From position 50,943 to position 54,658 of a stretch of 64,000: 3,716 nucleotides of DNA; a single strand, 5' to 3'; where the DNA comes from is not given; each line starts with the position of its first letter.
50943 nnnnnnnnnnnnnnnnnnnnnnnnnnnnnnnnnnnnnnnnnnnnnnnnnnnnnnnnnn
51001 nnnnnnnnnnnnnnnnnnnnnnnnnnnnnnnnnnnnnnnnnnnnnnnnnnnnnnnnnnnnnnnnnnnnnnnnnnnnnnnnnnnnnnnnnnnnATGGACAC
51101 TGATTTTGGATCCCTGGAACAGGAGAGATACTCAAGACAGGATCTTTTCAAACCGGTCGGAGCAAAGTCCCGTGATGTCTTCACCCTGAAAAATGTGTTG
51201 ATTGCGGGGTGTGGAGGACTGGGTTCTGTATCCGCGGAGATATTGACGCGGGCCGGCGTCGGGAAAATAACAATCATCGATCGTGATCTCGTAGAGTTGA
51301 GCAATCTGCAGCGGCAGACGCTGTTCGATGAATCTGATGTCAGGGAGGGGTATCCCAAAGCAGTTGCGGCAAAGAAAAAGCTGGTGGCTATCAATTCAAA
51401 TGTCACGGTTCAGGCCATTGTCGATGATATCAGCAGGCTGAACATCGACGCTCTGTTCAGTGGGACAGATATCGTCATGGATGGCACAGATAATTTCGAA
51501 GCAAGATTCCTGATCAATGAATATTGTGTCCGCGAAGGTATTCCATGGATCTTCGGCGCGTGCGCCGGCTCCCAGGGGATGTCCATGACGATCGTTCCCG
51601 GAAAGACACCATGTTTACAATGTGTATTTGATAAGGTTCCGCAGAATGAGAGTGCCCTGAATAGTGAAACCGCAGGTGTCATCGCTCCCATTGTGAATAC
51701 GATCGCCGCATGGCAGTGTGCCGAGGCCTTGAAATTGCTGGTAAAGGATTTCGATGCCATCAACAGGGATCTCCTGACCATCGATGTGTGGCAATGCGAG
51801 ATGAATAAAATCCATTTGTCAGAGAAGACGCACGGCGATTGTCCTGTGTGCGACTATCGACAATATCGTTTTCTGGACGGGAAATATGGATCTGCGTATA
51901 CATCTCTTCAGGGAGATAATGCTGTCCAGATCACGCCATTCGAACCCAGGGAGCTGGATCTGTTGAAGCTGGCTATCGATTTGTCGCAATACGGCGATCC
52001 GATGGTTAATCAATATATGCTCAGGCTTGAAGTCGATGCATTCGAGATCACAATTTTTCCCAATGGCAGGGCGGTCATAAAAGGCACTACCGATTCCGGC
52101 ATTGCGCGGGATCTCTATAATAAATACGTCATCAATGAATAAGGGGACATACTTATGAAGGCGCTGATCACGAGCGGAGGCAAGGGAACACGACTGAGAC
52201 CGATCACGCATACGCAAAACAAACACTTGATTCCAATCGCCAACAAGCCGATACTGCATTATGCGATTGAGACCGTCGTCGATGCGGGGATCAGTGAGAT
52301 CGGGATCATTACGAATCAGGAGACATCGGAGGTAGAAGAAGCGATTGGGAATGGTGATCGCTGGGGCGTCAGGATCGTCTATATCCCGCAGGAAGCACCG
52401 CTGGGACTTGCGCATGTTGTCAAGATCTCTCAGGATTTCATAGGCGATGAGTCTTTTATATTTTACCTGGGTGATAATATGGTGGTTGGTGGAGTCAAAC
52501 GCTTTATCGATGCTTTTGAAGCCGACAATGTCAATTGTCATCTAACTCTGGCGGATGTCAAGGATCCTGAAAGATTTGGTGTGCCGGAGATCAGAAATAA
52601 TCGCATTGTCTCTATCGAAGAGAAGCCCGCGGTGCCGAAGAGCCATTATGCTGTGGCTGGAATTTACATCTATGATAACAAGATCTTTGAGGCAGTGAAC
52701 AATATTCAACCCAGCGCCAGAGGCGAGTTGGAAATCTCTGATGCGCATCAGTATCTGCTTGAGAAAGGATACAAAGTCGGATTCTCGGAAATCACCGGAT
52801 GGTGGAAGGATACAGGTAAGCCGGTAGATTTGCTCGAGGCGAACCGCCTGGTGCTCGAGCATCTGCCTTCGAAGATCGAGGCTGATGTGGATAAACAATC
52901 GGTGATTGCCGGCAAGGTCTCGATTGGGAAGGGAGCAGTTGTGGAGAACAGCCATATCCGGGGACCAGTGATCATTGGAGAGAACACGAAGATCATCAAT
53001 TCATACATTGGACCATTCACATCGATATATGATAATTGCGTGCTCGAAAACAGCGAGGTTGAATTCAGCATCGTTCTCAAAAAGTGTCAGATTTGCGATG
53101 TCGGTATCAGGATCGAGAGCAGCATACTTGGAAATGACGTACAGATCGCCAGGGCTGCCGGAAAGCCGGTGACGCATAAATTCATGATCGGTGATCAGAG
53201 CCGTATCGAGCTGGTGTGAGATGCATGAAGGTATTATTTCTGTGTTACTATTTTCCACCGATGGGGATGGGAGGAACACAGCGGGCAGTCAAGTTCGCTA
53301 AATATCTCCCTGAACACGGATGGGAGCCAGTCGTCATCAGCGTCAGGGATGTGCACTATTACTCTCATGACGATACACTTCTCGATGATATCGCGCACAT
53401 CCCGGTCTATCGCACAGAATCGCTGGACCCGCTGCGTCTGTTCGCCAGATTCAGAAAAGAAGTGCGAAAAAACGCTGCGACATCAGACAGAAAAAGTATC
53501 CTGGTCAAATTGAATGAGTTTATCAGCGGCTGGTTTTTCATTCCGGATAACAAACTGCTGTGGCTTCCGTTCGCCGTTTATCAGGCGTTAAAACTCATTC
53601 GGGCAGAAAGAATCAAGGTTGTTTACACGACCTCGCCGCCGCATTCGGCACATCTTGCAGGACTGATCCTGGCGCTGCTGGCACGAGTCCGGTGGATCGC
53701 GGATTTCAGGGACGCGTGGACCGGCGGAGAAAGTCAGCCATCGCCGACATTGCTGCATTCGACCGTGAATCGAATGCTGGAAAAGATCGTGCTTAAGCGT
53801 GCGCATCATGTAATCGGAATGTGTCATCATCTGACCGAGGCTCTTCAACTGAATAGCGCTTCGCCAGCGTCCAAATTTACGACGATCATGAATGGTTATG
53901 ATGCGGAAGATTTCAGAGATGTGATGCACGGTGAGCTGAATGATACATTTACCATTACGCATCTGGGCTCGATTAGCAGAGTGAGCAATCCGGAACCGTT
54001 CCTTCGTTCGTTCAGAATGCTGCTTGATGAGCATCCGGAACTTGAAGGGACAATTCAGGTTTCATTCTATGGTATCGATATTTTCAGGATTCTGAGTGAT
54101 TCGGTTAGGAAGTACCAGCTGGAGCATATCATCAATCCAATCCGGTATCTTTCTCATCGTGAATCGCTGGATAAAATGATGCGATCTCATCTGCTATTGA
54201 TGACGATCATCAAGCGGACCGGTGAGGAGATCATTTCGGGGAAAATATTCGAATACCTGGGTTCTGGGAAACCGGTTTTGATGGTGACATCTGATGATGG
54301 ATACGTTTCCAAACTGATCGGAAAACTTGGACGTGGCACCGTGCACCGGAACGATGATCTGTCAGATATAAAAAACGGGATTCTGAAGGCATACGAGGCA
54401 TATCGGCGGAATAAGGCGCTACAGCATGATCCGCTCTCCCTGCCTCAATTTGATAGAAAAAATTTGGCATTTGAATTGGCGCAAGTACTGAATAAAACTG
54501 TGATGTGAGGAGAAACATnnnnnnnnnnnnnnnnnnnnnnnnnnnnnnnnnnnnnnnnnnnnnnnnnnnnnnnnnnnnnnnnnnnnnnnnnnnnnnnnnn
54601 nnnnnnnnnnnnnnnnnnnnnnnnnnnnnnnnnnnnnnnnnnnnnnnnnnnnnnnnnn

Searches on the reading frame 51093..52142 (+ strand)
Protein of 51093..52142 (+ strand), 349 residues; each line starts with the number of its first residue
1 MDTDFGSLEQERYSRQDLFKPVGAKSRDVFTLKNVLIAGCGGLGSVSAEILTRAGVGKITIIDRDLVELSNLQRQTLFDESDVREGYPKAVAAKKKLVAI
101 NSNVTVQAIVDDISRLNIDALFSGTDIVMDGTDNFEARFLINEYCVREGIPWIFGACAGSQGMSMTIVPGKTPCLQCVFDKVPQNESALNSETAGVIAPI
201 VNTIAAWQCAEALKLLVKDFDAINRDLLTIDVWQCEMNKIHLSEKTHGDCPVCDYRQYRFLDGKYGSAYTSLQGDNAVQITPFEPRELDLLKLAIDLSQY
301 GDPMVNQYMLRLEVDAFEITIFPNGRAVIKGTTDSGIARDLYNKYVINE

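Call 52: search_protein_families(library=pfam, max_evalue=0.00001, proteins=[window:51093-52142:+])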
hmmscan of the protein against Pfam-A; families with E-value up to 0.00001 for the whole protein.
window:51093-52142:+ (349 aa): 1 family
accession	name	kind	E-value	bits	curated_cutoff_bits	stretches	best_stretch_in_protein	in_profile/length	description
PF00899.27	ThiF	-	4.5e-69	232.7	28.1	1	13-252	1-238/238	ThiF family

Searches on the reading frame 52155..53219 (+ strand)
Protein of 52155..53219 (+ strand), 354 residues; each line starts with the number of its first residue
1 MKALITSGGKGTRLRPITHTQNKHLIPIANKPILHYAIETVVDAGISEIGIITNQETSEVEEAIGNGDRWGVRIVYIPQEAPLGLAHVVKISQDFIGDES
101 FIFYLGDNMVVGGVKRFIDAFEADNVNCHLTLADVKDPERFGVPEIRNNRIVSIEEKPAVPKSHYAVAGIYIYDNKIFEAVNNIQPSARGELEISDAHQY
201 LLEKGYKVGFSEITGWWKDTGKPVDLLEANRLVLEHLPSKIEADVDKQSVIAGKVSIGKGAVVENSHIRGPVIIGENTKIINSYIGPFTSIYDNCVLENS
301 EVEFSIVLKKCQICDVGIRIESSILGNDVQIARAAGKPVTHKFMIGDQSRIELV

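Call 52: search_protein_families(library=pfam, max_evalue=0.00001, proteins=[window:52155-53219:+])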
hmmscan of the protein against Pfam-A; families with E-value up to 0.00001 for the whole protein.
window:52155-53219:+ (354 aa): 4 families
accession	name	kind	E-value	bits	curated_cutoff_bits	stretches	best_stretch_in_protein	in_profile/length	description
PF00483.29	NTP_transferase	-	3.3e-55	187.8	21.2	1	2-234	1-243/245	Nucleotidyl transferase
PF25084.1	LbH_EIF2B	-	1.3e-08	35.3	54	1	242-332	15-100/105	EIF2B subunit epsilon LbH domain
PF00132.30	Hexapep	-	1.8e-08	34.2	27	0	255-280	2-28/36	Bacterial transferase hexapeptide (six repeats)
PF12804.13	NTP_transf_3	-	2.7e-07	31.3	27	1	3-82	1-70/160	MobA-like NTP transferase domain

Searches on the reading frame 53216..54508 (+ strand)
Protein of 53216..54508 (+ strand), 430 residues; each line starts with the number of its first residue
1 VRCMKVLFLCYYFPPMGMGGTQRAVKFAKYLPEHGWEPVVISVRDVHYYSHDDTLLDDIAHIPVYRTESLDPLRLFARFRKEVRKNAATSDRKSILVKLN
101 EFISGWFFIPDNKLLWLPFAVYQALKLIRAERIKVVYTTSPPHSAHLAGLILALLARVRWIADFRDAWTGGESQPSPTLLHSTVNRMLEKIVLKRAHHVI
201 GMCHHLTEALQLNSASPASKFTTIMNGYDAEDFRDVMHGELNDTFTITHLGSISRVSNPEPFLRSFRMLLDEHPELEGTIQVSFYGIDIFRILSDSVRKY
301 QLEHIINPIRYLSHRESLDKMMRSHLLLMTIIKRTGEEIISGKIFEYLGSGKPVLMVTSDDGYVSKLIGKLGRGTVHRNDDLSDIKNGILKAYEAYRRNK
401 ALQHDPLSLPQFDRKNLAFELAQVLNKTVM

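Call 52: search_protein_families(library=pfam, max_evalue=0.00001, proteins=[window:53216-54508:+])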
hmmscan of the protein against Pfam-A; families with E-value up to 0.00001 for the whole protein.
window:53216-54508:+ (430 aa): 2 families
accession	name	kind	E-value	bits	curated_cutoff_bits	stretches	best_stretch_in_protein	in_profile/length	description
PF13579.12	Glyco_trans_4_4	-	4.9e-11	43.6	29.7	1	19-227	2-158/158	Glycosyl transferase 4-like domain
PF13439.12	Glyco_transf_4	-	6.2e-10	39.8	28.5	1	105-231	45-169/170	Glycosyltransferase Family 4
